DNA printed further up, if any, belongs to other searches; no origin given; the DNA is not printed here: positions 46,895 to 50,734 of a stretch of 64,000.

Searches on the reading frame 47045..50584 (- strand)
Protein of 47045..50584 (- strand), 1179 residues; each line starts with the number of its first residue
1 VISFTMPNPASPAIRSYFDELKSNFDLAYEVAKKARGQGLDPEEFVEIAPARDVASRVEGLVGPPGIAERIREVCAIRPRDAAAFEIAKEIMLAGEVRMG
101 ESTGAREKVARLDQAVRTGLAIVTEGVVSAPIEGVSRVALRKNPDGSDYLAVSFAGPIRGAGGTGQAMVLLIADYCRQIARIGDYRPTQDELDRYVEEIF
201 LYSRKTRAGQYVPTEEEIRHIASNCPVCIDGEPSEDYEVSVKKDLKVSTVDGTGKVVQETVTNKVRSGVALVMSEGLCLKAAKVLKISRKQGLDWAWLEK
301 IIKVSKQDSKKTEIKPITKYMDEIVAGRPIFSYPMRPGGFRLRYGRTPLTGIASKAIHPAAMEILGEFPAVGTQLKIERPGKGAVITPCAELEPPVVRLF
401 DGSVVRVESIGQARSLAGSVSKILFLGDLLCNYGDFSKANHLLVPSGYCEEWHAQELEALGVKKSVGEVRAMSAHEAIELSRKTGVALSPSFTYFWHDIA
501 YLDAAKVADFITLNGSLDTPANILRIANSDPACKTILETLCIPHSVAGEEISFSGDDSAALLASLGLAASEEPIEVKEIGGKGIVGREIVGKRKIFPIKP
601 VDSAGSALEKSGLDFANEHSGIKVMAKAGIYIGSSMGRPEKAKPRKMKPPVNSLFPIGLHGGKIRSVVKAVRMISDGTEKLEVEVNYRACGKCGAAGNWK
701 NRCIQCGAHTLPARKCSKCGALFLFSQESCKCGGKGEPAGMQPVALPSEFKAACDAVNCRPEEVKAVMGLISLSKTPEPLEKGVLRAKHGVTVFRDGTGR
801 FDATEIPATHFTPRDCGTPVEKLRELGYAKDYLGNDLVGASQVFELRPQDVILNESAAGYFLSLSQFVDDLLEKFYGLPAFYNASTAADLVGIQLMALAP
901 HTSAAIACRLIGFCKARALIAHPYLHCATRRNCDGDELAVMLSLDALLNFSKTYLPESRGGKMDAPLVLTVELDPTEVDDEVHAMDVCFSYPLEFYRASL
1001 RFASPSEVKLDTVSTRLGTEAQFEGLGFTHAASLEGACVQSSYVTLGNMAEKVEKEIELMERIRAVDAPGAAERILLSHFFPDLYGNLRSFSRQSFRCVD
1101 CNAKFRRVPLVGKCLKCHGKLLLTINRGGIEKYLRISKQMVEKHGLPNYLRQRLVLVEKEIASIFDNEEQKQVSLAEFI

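Call 7: search_protein_families(library=pfam, proteins=[window:47045-50584:-], max_evalue=0.01)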
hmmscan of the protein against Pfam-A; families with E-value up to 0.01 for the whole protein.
window:47045-50584:- (1179 aa): 3 families
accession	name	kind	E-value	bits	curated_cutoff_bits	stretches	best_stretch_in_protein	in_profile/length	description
PF24846.1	PolC_DP2_cat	-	7.2e-119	396.6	24.3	1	761-1052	5-299/299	DNA polymerase II large subunit DP2, catalytic domain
PF24844.1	PolC_DP2_central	-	4.5e-116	388.2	24.3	1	308-720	2-367/372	DNA polymerase II large subunit DP2, central domain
PF03833.19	PolC_DP2_N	-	1.5e-90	303.5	24.3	1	16-303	1-270/271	DNA polymerase II large subunit DP2, N-terminal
